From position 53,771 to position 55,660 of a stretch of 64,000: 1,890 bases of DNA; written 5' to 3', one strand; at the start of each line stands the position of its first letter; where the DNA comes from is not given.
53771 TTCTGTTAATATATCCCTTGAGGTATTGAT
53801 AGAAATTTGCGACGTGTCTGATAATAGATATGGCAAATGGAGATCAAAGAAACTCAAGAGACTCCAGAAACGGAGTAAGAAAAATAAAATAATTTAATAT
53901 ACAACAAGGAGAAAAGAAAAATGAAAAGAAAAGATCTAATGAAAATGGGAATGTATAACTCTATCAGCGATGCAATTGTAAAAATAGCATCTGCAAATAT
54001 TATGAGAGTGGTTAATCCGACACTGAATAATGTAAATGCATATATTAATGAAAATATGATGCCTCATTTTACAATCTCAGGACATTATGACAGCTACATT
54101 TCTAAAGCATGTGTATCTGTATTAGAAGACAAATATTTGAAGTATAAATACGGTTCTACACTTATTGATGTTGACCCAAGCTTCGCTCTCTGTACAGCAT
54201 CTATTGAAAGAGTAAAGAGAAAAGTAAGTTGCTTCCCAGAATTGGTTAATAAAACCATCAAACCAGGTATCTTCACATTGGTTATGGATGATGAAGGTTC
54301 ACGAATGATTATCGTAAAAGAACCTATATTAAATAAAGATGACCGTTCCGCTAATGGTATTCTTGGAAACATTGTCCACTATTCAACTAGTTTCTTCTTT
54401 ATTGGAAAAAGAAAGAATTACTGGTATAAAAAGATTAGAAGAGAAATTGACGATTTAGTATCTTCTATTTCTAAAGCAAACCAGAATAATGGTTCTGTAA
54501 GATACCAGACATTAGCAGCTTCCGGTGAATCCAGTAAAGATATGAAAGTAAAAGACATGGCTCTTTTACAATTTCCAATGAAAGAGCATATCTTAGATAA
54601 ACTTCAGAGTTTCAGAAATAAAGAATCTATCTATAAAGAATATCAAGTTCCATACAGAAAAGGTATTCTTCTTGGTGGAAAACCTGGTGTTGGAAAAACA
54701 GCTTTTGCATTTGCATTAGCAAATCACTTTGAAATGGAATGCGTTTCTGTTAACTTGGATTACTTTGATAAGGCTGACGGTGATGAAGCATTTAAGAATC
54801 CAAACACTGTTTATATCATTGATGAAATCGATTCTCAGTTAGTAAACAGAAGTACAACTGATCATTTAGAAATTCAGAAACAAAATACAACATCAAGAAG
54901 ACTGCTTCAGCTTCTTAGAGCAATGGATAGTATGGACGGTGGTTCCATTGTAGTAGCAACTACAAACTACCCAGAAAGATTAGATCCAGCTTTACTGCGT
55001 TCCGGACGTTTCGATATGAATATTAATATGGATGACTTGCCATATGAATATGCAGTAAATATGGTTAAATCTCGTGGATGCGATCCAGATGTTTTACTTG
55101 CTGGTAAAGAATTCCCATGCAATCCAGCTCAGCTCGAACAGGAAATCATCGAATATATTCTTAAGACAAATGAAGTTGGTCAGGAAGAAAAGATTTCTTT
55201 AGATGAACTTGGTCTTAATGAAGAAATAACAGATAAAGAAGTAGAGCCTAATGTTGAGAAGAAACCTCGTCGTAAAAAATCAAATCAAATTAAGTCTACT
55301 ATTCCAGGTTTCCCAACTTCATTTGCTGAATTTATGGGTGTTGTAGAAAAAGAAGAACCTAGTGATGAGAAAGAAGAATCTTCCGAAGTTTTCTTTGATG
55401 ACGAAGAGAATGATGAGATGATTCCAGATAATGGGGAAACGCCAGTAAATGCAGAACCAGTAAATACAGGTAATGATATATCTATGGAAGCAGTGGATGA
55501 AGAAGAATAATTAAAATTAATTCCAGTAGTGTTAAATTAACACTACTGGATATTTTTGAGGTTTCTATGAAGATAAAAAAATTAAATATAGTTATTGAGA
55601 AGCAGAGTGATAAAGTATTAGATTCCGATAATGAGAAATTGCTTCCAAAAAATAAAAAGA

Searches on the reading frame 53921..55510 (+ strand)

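Call 40: search_protein_families(library=phrogs, proteins=[window:53921-55510:+], max_evalue=0.00001)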
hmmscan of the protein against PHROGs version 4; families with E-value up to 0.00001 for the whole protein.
window:53921-55510:+ (529 aa): 9 families
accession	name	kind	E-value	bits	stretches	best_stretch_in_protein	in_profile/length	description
phrog_7485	-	unknown function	3.3e-28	99.8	1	202-380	181-369/430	-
phrog_3757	-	unknown function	5.3e-21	76.4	1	172-372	41-255/367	-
phrog_10401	-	other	1.9e-12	47.7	1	246-384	460-598/667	ATPase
phrog_30773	-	unknown function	1.9e-12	47.3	1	234-371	184-332/666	-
phrog_8638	-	unknown function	3.1e-09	37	1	221-366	283-432/568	-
phrog_11838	-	DNA, RNA and nucleotide metabolism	1.3e-07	32.1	1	244-333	38-127/420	clamp loader of DNA polymerase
phrog_168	-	DNA, RNA and nucleotide metabolism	2.6e-07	31.6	1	249-366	45-156/314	clamp loader of DNA polymerase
phrog_9172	-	unknown function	3.5e-07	30.4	1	238-371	100-243/509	-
phrog_10440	-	unknown function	1e-06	28.6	1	241-373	227-354/483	-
